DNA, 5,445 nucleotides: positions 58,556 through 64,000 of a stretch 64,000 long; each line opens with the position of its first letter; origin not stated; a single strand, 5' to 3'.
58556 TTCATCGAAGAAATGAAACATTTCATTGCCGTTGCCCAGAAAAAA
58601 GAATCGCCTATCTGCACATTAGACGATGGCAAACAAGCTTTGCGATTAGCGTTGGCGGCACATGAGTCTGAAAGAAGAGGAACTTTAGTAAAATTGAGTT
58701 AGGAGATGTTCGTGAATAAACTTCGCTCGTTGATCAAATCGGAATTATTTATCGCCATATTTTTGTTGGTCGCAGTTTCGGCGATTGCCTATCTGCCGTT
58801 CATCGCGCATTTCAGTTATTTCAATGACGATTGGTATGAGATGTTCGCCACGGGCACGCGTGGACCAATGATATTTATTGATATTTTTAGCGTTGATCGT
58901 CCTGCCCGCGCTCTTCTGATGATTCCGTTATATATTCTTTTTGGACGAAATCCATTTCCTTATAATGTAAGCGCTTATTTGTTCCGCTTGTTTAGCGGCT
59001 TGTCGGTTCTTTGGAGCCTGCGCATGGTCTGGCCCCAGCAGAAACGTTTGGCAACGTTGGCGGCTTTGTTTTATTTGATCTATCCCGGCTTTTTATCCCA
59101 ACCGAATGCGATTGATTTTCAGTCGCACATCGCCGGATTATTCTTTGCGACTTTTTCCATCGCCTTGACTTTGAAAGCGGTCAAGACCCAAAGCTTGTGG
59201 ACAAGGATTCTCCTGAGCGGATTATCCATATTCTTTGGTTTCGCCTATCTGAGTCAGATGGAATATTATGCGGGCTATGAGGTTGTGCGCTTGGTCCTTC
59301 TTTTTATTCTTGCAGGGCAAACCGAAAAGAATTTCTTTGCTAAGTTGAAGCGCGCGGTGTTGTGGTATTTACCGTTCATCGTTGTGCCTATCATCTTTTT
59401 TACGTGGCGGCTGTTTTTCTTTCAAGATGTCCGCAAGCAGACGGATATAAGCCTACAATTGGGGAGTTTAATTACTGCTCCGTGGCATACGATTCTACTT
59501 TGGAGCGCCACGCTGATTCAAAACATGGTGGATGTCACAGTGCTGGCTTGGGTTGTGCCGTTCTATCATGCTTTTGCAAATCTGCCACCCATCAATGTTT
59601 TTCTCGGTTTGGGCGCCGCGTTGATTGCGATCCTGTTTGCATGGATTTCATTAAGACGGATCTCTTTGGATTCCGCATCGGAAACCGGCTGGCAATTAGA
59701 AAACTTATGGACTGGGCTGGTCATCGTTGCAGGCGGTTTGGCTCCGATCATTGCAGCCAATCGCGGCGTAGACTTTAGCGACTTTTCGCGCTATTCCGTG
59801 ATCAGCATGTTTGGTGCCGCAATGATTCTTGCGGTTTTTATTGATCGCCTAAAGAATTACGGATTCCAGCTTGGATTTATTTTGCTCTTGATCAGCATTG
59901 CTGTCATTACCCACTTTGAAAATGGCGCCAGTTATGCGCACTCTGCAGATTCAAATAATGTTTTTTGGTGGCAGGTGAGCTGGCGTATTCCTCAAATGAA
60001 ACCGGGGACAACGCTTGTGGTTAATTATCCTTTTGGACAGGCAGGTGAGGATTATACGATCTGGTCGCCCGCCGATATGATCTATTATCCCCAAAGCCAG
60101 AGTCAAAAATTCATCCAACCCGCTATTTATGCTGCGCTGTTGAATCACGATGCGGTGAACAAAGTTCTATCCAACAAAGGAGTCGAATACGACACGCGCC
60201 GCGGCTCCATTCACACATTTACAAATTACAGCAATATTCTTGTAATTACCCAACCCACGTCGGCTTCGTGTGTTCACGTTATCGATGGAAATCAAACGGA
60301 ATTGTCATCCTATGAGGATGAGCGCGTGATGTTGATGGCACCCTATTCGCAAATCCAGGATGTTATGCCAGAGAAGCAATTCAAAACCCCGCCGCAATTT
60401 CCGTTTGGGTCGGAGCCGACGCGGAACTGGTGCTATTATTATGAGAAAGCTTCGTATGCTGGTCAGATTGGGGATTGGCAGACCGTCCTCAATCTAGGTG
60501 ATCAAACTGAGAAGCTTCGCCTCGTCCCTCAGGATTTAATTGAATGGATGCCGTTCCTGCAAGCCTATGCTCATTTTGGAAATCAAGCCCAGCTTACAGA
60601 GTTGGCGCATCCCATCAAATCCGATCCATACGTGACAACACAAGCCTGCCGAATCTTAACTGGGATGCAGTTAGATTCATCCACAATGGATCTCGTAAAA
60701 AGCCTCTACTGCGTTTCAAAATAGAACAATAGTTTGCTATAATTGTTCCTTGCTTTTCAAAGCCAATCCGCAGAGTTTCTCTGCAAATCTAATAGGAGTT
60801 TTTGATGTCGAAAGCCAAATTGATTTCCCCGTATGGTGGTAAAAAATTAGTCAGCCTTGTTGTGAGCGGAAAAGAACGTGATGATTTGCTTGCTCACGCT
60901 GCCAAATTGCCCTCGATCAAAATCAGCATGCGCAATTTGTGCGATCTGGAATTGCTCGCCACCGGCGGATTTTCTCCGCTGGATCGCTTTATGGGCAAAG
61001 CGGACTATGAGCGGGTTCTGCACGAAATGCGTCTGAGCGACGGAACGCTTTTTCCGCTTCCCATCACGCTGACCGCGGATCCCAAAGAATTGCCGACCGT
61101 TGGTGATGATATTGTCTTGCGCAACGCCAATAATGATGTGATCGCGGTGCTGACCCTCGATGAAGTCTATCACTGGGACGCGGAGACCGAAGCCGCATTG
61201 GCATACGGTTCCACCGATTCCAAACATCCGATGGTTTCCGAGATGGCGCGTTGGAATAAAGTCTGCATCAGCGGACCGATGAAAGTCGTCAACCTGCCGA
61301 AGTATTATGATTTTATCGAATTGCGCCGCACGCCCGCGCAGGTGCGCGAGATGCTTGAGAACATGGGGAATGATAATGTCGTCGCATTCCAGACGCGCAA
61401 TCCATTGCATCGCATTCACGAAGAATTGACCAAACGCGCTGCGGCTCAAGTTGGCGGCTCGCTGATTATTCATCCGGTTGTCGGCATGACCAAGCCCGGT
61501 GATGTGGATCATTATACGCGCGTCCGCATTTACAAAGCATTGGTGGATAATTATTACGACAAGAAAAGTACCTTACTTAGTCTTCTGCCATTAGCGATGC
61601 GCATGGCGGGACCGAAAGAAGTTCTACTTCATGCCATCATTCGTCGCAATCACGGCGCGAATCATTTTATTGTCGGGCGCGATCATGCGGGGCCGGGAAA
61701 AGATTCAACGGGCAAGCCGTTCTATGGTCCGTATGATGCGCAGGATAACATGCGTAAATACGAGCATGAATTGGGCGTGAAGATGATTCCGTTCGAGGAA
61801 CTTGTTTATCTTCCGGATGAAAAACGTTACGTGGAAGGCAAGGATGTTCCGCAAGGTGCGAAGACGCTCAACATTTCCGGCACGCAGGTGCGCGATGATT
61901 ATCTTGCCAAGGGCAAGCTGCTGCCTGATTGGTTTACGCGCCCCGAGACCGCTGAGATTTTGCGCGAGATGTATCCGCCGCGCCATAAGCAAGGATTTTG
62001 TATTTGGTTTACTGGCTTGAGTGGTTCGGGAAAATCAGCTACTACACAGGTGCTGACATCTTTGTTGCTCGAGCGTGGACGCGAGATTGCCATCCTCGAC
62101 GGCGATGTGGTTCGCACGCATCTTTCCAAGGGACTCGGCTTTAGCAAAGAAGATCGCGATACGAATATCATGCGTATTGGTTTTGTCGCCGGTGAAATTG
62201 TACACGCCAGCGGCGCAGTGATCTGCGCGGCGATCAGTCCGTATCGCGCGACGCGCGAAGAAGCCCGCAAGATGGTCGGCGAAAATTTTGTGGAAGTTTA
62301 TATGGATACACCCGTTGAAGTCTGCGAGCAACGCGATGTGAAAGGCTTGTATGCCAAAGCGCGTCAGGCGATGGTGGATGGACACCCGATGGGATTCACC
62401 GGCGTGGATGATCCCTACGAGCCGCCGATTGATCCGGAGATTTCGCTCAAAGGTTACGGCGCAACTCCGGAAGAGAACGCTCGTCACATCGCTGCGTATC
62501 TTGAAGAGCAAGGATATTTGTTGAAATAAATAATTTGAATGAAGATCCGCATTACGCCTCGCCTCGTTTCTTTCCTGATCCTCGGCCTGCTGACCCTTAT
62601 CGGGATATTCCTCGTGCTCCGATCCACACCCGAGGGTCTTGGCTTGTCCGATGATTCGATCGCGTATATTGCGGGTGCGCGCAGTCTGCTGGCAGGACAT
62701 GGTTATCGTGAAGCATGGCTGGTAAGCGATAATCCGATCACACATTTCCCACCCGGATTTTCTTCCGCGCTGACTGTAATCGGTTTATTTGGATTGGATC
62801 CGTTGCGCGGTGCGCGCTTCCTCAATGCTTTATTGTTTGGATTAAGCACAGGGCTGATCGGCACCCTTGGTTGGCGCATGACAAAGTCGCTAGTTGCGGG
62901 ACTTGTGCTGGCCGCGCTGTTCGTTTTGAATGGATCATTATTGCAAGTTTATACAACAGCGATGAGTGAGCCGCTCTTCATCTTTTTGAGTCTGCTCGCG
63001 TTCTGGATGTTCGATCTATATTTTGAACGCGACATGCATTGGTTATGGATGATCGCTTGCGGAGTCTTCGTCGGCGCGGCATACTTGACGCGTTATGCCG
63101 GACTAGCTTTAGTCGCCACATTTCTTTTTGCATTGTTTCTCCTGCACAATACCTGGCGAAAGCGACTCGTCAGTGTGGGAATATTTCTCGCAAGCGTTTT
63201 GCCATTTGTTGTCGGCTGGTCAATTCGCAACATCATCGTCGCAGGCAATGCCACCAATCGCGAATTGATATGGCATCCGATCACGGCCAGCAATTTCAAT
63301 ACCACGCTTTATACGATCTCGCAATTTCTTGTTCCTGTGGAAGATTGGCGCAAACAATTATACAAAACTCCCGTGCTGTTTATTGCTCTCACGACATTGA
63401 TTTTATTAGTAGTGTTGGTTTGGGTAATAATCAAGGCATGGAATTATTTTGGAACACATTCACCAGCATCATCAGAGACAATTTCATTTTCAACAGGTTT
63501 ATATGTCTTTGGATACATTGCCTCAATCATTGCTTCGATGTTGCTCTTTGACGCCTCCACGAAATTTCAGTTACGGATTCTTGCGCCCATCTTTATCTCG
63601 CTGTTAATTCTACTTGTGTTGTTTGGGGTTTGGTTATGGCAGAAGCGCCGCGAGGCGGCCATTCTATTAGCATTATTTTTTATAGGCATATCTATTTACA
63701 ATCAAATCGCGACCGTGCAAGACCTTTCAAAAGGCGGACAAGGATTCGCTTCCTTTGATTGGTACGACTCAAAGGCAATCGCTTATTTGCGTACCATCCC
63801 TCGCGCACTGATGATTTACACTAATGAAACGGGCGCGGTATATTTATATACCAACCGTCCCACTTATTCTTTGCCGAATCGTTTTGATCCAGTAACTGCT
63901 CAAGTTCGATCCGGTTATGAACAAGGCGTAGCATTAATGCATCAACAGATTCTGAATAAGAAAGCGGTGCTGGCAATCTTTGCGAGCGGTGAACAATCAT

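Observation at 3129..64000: A 61-kb, nearly single-strand glycan-assembly island with two export routes, eight GT-C-like membrane enzymes, five methyltransferase domains and its own sulfation supply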

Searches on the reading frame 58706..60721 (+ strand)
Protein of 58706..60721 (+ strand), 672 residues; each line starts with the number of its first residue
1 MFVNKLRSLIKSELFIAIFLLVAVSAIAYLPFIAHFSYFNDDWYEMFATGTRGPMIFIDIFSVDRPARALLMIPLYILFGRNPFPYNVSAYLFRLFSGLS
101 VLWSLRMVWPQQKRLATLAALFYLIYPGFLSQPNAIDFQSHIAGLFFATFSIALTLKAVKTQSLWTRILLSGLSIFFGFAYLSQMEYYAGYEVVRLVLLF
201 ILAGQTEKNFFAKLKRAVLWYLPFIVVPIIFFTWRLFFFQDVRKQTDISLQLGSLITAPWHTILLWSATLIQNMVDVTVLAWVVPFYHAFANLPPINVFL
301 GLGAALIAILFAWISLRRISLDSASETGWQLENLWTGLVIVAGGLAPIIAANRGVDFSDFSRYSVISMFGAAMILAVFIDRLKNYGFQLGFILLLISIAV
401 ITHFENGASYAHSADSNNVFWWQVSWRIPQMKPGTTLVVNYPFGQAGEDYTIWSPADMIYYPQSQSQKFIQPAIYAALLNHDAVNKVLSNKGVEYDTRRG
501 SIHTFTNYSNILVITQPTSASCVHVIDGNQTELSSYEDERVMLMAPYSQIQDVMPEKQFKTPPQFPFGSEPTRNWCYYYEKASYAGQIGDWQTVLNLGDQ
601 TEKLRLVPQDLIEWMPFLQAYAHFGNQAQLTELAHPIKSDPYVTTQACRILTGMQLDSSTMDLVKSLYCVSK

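Call 8: search_protein_families(library=pfam, proteins=[window:58706-60721:+])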
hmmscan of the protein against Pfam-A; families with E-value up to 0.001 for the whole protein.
window:58706-60721:+ (672 aa): 0 families

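Call 14: search_protein_families(library=pfam, max_evalue=10, proteins=[window:58706-60721:+])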
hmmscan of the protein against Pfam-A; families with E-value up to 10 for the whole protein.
window:58706-60721:+ (672 aa): 1 family
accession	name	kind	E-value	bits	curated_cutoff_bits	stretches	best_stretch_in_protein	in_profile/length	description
PF19208.5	DUF5880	-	0.23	12.1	25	1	508-561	10-64/97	Family of unknown function (DUF5880)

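Call 15: search_protein_families(library=ncbifam, max_evalue=0.01, proteins=[window:58706-60721:+])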
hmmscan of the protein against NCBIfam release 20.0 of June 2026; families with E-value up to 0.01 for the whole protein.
window:58706-60721:+ (672 aa): 0 families

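Call 41: find_homologous_proteins(query=window:58706-60721:+)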
Query window:58706-60721:+ (672 aa): 645 proteins with E <= 0.001 among 8000 candidates; the best 120 are listed.
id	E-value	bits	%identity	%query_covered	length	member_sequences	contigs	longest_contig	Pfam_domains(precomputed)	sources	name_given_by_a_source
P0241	0.0e+0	1451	95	100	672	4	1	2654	-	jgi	jgi:hypothetical protein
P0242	0.0e+0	1314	85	100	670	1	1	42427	-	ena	-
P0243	0.0e+0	1295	84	100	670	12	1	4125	-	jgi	-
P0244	0.0e+0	1294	84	100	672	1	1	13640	-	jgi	jgi:hypothetical protein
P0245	0.0e+0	1294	84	100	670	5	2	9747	-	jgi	jgi:hypothetical protein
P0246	0.0e+0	1278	82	100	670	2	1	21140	-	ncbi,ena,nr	ncbi:MAG TPA: hypothetical protein VLZ89_13160 [Anaerolineales bacterium]|nr:hypothetical protein [A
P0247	0.0e+0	1276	83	100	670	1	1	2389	-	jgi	jgi:hypothetical protein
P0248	0.0e+0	1275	84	100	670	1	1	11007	-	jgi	jgi:hypothetical protein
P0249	0.0e+0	1274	83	100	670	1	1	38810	-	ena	-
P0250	0.0e+0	1273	83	100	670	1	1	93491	-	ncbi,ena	-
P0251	0.0e+0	1271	83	100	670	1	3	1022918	-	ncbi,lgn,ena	ncbi:MAG: hypothetical protein WCA79_12735 [Anaerolineales bacterium]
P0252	0.0e+0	1268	83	100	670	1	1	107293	-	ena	-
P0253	0.0e+0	1267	83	100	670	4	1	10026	-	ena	-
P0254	0.0e+0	1266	83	100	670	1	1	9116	-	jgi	jgi:hypothetical protein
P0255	0.0e+0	1266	83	100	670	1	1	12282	-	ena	-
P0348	5.6e-182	625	44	100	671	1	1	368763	-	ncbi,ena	-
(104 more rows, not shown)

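Call 47: search_solved_structures(query=A3, max_evalue=10)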
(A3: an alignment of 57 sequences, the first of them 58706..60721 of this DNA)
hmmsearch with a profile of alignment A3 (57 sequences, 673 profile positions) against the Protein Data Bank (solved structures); distinct sequences matched with E-value up to 10: 0.

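Call 51: search_protein_families(library=pfam, alignment_id=A3, max_evalue=1)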
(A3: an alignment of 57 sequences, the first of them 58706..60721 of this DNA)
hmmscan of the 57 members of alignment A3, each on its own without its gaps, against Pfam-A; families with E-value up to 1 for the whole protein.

A. member 1, window:58706-60721:+ (672 aa): 1 family
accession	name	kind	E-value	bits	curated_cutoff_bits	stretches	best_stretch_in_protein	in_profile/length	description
PF19208.5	DUF5880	-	0.23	12.1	25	1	508-561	10-64/97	Family of unknown function (DUF5880)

B. families by the number of members that match (of 57 scanned): 27 families (the first 25 are shown)
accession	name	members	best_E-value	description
PF18895.5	T4SS_pilin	5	1.5e-05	Type IV secretion system pilin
PF01694.28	Rhomboid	3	0.075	Rhomboid domain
PF00509.23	Hemagglutinin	2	0.19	Haemagglutinin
PF12240.13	Angiomotin_C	2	0.2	Angiomotin C terminal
PF20945.2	RMP1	2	0.21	Ribonuclease MRP protein subunit RMP1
PF19208.5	DUF5880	2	0.23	Family of unknown function (DUF5880)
PF06781.17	CrgA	1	0.0079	Cell division protein CrgA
PF16931.10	Phage_holin_8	1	0.045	Putative phage holin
PF20506.3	DUF6732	1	0.057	Family of unknown function (DUF6732)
PF03195.19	LOB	1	0.081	Lateral organ boundaries (LOB) domain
PF23600.1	DUF7139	1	0.085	Domain of unknown function (DUF7139)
PF11190.13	DUF2976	1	0.085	Protein of unknown function (DUF2976)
PF10563.14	CA_like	1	0.095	Delta carbonic anhydrase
PF01988.24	VIT1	1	0.13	VIT family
PF11610.13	Ste5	1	0.16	Scaffold protein Ste5, Fus3-binding region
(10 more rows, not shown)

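Call 76: find_encoding_contigs(protein=P0251, flank=10000, max_places=2)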
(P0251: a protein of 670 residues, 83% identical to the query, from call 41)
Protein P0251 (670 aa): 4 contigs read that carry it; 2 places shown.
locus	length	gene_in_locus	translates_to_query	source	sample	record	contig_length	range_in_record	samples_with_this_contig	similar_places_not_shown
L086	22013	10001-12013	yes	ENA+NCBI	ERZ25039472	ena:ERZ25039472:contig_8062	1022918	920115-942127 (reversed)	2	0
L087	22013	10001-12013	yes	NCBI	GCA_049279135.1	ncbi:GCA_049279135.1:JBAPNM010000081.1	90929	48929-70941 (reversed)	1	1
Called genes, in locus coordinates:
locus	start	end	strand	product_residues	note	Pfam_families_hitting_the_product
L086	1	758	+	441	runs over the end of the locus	PF16254:DUF4910, PF09940:DUF2172, PF04389:Peptidase_M28 (weak)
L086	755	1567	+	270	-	PF02348:CTP_transf_3, PF12804:NTP_transf_3 (weak)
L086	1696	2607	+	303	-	-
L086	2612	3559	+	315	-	PF00535:Glycos_transf_2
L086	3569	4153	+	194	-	-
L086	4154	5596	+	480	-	PF04464:Glyphos_transf (weak)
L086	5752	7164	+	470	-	PF13231:PMT_2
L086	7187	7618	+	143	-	PF00892:EamA (weak)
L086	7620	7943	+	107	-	-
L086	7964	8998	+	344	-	PF00685:Sulfotransfer_1, PF13469:Sulfotransfer_3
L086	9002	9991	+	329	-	PF01408:GFO_IDH_MocA, PF02894:GFO_IDH_MocA_C, PF22725:GFO_IDH_MocA_C3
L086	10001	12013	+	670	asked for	-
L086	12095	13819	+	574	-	PF14306:PUA_2, PF01747:ATP-sulfurylase, PF01583:APS_kinase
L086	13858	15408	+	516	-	PF02366:PMT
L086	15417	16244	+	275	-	PF00106:adh_short, PF01370:Epimerase (weak), PF08659:KR, PF13561:adh_short_C2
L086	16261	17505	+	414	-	PF02348:CTP_transf_3, PF08282:Hydrolase_3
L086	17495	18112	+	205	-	PF03102:NeuB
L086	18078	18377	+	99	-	PF03102:NeuB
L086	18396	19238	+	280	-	PF00685:Sulfotransfer_1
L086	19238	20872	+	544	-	PF05159:Capsule_synth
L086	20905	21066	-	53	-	-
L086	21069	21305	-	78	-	-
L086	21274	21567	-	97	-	PF04365:BrnT_toxin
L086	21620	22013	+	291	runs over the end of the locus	PF00685:Sulfotransfer_1, PF13469:Sulfotransfer_3 (faint)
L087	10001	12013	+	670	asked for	-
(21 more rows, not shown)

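Call 77: find_encoding_contigs(protein=P0348, flank=10000, max_places=2)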
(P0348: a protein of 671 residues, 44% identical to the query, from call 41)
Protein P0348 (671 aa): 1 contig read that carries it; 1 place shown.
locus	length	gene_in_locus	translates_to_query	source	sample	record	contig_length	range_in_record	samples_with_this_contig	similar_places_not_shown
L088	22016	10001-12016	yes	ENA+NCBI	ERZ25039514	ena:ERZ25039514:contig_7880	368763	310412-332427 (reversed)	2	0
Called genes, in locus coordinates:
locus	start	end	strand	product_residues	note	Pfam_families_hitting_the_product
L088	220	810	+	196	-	PF03102:NeuB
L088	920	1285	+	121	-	PF08666:SAF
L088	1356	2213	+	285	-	PF13477:Glyco_trans_4_2, PF13439:Glyco_transf_4 (weak), PF13579:Glyco_trans_4_4 (weak), PF00534:Glycos_transf_1, PF13692:Glyco_trans_1_4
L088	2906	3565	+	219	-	PF02348:CTP_transf_3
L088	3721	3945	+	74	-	-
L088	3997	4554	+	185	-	-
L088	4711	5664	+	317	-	PF00535:Glycos_transf_2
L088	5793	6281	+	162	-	-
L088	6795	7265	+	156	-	PF04464:Glyphos_transf (faint)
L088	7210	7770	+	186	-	-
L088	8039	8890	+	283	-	PF13469:Sulfotransfer_3, PF00685:Sulfotransfer_1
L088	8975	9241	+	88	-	PF01408:GFO_IDH_MocA (weak)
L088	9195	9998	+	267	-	PF02894:GFO_IDH_MocA_C, PF22725:GFO_IDH_MocA_C3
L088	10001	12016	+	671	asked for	-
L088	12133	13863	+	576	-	PF14306:PUA_2, PF01747:ATP-sulfurylase, PF01583:APS_kinase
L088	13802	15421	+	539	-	PF02366:PMT (weak)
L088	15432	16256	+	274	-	PF00106:adh_short, PF13561:adh_short_C2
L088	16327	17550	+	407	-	PF02348:CTP_transf_3, PF00702:Hydrolase (faint), PF08282:Hydrolase_3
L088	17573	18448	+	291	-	PF03102:NeuB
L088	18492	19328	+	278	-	PF00685:Sulfotransfer_1 (faint)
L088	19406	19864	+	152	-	PF05635:23S_rRNA_IVP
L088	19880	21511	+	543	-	PF05159:Capsule_synth (weak)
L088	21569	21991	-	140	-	PF01553:Acyltransferase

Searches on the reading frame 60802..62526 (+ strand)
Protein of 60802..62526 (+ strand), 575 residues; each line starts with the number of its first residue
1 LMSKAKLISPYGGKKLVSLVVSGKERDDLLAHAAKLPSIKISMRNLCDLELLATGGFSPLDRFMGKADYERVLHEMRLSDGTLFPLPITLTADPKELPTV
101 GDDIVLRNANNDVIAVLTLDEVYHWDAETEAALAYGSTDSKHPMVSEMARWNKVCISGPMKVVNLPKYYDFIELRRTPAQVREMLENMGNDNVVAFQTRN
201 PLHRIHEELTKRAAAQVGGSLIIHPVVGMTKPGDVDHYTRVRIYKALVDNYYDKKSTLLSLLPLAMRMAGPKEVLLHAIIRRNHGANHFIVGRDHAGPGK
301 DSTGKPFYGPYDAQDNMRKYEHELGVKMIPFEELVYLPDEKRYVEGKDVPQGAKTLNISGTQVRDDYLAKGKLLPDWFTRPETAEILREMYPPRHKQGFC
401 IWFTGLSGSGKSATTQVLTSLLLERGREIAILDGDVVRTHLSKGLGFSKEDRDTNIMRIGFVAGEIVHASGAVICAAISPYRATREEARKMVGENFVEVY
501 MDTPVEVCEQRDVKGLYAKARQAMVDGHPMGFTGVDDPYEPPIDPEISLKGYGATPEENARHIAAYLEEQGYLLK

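Call 8: search_protein_families(library=pfam, proteins=[window:60802-62526:+])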
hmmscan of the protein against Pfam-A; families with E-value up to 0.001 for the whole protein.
window:60802-62526:+ (575 aa): 4 families
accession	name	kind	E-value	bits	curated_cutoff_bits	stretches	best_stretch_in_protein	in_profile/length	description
PF01747.23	ATP-sulfurylase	-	2e-82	276.2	24.3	1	173-389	2-211/212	ATP-sulfurylase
PF01583.26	APS_kinase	-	7.1e-57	192.2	21.1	1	397-549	1-151/152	Adenylylsulphate kinase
PF14306.12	PUA_2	-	4.8e-48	163.2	27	1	9-164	2-158/159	PUA-like domain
PF01656.29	CbiA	-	0.00098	19.5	25.4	0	406-469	7-68/125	CobQ/CobB/MinD/ParA nucleotide binding domain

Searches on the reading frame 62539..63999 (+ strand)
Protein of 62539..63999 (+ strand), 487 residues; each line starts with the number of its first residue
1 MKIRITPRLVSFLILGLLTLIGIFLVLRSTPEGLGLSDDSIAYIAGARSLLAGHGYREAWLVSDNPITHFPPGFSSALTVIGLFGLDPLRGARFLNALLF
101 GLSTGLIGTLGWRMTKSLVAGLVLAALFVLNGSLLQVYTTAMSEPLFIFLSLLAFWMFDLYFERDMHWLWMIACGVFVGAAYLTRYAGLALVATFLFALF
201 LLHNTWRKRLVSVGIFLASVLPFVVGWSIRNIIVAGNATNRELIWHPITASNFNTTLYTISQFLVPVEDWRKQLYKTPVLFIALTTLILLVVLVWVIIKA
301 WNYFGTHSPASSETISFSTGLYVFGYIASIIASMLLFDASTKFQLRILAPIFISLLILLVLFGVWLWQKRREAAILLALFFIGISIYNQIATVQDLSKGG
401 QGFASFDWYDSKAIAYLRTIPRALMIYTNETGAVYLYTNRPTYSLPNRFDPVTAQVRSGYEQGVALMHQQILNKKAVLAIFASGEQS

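Call 46: search_protein_families(library=pfam, max_evalue=0.1, proteins=[window:62539-63999:+])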
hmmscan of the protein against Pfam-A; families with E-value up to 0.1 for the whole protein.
window:62539-63999:+ (487 aa): 2 families
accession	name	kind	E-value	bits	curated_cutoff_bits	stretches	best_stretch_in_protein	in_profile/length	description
PF02366.24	PMT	-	6.3e-08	32.9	22.7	1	88-214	81-212/245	Dolichyl-phosphate-mannose-protein mannosyltransferase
PF13231.12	PMT_2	-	3.4e-06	27.8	26.1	1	88-224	20-152/160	Dolichyl-phosphate-mannose-protein mannosyltransferase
